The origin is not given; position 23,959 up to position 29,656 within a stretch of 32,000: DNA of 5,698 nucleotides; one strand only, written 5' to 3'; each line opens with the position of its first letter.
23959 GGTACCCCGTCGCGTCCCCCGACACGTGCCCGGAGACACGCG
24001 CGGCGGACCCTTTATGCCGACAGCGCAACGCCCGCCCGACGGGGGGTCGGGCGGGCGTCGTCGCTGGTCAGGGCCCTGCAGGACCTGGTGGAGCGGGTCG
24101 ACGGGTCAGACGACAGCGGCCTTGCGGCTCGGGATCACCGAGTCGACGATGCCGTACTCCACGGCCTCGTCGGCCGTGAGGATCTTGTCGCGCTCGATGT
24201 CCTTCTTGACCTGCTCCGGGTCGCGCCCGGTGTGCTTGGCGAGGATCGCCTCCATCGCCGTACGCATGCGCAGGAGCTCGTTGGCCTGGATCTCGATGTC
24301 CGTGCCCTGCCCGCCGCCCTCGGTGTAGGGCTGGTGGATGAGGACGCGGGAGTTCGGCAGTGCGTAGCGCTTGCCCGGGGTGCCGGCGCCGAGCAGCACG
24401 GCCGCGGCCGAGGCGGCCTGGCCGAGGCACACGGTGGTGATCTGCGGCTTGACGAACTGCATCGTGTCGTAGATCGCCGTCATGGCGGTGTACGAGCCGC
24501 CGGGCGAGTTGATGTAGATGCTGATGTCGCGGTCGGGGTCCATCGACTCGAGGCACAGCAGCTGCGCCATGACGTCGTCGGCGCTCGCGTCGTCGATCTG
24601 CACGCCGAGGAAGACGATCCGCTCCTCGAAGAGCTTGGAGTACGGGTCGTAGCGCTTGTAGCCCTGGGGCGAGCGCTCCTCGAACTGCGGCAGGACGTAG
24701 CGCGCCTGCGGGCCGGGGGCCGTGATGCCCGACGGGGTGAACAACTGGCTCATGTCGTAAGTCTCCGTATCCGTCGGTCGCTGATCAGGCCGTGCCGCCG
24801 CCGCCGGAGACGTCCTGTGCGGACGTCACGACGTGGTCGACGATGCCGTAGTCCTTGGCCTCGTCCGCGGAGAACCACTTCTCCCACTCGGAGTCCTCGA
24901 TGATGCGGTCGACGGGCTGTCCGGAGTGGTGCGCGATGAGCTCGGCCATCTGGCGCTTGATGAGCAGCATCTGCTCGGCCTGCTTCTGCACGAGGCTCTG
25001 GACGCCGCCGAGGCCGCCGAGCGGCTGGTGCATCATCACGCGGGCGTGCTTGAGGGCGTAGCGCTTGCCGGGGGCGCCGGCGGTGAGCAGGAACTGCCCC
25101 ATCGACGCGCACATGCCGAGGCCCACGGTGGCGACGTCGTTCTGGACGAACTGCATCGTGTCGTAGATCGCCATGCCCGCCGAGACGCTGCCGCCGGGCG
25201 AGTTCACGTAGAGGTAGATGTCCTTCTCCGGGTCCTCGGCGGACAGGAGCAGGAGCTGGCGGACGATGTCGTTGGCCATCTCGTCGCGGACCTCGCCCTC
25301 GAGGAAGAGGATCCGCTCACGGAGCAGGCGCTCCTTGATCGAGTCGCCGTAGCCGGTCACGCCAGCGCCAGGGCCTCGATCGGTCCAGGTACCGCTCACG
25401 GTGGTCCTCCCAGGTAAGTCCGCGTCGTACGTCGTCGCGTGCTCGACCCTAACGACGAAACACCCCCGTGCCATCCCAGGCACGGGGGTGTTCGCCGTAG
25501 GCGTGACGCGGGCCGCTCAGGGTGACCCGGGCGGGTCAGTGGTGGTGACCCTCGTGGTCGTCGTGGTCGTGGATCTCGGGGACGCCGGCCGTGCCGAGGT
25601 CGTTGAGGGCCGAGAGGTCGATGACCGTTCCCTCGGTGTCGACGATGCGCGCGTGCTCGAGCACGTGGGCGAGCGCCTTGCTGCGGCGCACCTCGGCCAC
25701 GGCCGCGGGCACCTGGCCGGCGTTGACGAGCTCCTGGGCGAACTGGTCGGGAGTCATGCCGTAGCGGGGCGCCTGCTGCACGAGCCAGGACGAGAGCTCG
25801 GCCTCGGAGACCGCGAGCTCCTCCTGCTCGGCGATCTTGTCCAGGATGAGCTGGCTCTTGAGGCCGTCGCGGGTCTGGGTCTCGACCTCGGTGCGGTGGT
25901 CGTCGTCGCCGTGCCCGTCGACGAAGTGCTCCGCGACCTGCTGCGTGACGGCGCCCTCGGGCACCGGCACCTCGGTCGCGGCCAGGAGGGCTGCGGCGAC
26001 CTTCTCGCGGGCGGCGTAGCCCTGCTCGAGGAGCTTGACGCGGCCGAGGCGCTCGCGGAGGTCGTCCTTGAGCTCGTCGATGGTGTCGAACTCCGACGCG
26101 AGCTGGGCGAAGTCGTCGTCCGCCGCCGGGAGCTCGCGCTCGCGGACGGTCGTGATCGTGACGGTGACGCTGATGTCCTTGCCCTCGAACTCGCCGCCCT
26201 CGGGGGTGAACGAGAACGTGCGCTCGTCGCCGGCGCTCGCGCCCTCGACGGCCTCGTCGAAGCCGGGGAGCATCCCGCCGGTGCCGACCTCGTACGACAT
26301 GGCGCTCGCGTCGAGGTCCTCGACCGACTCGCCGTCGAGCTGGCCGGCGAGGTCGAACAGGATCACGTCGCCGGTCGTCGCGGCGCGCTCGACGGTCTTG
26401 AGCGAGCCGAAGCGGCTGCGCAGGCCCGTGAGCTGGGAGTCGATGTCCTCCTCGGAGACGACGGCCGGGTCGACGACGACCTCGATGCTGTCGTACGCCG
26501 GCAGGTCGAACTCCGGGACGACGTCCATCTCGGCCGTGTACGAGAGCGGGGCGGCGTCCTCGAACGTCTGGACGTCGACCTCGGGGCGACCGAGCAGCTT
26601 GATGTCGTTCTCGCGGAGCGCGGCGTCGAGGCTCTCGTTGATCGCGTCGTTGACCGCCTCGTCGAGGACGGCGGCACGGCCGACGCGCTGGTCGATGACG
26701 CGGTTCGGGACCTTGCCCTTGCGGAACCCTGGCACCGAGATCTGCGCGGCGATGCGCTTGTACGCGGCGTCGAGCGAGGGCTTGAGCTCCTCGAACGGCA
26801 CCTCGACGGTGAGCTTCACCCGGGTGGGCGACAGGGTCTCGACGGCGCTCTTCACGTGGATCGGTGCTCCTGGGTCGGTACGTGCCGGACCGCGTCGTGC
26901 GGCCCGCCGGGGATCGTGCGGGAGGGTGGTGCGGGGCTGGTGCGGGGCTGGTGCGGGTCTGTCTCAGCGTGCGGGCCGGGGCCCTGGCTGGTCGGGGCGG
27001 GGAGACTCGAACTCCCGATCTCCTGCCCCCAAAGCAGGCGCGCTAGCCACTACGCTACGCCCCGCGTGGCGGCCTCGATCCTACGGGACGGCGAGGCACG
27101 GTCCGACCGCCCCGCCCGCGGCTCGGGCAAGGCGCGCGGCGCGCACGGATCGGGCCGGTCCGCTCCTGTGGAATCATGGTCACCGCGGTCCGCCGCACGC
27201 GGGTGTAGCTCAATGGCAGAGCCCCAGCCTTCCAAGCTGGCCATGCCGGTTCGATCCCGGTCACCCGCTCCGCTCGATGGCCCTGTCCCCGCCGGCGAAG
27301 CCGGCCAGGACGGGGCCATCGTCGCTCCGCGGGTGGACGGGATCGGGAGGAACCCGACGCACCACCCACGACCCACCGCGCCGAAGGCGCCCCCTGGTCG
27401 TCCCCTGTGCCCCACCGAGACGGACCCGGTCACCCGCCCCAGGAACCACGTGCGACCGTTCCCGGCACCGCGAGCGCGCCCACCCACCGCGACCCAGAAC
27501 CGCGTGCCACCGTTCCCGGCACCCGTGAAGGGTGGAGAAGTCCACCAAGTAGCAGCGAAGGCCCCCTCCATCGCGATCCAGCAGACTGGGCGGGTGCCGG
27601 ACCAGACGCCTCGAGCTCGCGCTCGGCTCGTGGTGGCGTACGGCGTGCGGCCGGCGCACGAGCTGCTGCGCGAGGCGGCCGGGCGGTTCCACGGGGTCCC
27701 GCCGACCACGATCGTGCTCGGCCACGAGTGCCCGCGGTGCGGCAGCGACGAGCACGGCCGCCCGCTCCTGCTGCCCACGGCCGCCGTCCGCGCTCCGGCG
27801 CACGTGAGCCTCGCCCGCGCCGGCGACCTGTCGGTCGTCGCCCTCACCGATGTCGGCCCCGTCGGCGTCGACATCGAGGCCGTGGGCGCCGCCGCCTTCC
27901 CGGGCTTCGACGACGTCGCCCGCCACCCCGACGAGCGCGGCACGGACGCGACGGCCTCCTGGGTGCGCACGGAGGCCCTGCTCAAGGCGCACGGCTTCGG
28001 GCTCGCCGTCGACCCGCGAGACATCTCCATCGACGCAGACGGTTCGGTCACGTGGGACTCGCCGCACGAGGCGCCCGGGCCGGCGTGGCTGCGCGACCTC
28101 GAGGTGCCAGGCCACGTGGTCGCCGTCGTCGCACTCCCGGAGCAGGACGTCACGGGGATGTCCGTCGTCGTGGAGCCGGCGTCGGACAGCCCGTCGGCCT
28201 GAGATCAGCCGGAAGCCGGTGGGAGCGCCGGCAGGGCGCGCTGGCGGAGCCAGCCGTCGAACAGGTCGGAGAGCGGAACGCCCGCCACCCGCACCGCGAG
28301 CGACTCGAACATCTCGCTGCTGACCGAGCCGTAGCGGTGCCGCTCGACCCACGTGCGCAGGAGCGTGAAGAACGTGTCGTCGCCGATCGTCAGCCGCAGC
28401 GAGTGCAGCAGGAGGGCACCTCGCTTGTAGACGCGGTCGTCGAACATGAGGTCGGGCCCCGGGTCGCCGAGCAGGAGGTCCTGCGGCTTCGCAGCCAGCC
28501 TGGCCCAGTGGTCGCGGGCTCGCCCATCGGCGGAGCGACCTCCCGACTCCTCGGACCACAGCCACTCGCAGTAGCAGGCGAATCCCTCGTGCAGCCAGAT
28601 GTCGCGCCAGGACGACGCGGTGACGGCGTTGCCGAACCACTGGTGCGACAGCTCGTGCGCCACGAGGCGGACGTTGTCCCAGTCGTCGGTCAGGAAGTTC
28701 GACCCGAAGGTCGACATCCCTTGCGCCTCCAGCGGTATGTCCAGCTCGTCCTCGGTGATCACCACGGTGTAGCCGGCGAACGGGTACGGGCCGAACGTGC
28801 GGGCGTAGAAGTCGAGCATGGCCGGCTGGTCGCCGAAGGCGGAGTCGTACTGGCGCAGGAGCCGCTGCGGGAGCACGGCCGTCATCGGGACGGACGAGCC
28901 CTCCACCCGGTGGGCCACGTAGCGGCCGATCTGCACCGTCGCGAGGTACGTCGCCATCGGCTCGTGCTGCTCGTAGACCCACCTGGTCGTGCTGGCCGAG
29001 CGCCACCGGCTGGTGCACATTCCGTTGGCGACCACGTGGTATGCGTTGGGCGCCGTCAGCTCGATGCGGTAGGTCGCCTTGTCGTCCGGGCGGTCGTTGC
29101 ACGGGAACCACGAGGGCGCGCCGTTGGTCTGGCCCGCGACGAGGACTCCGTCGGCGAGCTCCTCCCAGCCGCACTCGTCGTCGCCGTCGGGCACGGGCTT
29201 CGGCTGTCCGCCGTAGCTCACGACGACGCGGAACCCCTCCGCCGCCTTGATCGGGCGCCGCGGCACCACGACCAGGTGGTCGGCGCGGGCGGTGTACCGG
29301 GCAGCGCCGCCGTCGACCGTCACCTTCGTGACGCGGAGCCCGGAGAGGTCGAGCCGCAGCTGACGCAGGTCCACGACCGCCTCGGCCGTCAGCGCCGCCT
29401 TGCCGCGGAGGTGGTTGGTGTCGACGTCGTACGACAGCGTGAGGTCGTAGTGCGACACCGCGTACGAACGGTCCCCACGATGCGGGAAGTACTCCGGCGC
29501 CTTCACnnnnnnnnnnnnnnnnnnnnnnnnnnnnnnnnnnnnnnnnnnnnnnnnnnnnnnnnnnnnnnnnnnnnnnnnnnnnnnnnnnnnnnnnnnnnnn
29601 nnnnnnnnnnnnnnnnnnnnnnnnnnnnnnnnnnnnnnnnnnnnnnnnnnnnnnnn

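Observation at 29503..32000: Pls/PosA-type membrane NRPS: candidate homopoly(amino acid) synthetase with unknown monomer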

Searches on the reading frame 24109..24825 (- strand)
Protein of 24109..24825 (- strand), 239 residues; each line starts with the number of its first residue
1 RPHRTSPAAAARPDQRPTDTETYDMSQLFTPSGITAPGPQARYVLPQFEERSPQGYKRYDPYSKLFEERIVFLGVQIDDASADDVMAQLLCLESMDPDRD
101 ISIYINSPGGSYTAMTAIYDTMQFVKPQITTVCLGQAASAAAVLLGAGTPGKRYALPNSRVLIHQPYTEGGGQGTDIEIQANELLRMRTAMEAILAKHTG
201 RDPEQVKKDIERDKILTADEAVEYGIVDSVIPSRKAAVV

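Call 40: search_protein_families(library=pfam, proteins=[window:24109-24825:-], max_evalue=0.0001)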
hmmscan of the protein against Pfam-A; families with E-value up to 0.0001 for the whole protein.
window:24109-24825:- (239 aa): 1 family
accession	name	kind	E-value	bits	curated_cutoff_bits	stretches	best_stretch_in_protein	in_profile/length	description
PF00574.28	CLP_protease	-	2.9e-76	255.8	20.2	1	55-233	3-181/182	Clp protease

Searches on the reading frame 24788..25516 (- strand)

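Call 40: search_protein_families(library=pfam, proteins=[window:24788-25516:-], max_evalue=0.0001)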
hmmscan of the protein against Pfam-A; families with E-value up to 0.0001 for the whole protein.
window:24788-25516:- (243 aa): 1 family
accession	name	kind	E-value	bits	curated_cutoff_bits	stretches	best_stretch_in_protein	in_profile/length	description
PF00574.28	CLP_protease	-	1.9e-69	233.6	20.2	1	59-232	8-181/182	Clp protease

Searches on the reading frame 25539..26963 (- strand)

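Call 40: search_protein_families(library=pfam, proteins=[window:25539-26963:-], max_evalue=0.0001)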
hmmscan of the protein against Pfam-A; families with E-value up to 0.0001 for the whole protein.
window:25539-26963:- (475 aa): 3 families
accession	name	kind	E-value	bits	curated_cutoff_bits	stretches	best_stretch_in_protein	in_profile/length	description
PF05697.18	Trigger_N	-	7.4e-44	150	22.2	1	38-179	2-142/144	Bacterial trigger factor protein (TF)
PF05698.19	Trigger_C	-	1e-20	74.8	22.7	1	294-436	1-162/162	Bacterial trigger factor protein (TF) C-terminus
PF00254.34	FKBP_C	-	2.9e-07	31.2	21.1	1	193-255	3-68/94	FKBP-type peptidyl-prolyl cis-trans isomerase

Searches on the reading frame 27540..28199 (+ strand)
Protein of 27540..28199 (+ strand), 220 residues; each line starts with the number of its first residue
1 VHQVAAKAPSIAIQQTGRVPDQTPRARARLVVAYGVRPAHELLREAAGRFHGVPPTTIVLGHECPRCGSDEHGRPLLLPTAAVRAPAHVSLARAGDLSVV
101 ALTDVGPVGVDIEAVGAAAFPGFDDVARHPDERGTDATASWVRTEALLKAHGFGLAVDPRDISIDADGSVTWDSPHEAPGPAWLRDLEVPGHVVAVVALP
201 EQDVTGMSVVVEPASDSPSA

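Call 12: search_protein_families(library=ncbifam, proteins=[window:27540-28199:+], max_evalue=0.01)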
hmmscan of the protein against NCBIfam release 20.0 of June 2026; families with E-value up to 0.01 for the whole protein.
seq(220 aa): 0 families

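Call 13: search_protein_families(library=pfam, proteins=[window:27540-28199:+], max_evalue=0.01)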
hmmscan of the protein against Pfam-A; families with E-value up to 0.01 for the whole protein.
seq(220 aa): 1 family
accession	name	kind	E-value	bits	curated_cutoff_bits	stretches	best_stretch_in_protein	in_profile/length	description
PF01648.25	ACPS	-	7.1e-05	23.3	25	1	107-167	1-79/111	4'-phosphopantetheinyl transferase superfamily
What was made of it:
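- On Sfp-type 4'-phosphopantetheinyl transferase (PF01648): 23.3 bits against a cut-off of 25 (call 13).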

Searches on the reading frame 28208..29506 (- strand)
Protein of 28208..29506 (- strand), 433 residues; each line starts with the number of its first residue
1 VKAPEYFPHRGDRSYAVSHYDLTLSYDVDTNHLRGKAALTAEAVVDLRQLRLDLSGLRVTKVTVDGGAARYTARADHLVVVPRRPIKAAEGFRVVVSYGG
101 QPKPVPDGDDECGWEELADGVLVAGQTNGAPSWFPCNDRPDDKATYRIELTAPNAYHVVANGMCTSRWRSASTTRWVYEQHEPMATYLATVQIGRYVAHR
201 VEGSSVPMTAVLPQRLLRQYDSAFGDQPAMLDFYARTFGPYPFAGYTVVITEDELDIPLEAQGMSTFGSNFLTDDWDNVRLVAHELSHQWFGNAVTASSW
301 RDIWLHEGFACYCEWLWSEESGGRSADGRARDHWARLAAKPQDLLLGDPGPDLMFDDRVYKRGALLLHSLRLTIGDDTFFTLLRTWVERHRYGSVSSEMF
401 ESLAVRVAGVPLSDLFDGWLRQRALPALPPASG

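Call 12: search_protein_families(library=ncbifam, proteins=[window:28208-29506:-], max_evalue=0.01)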
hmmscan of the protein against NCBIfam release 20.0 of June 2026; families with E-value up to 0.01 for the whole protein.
seq(433 aa): 3 families
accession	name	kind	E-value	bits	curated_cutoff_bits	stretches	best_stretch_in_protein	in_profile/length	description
TIGR02412.1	pepN_strep_liv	equivalog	7.4e-37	127.1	591.2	2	133-339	132-342/832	aminopeptidase N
TIGR02411.1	leuko_A4_hydro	equivalog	1.2e-29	103.6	761.7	1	130-402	135-415/600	leukotriene-A(4) hydrolase/aminopeptidase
TIGR02414.1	pepN_proteo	equivalog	1.4e-07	30.1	718.2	1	280-324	287-331/868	aminopeptidase N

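Call 13: search_protein_families(library=pfam, proteins=[window:28208-29506:-], max_evalue=0.01)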
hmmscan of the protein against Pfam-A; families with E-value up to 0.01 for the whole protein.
seq(433 aa): 2 families
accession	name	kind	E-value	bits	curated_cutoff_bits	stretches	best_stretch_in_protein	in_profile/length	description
PF01433.26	Peptidase_M1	-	1.7e-29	103.4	27.7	1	227-419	6-218/218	Peptidase family M1 domain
PF17900.6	Peptidase_M1_N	-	1.5e-14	55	25.8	1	18-188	3-186/186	Peptidase M1 N-terminal domain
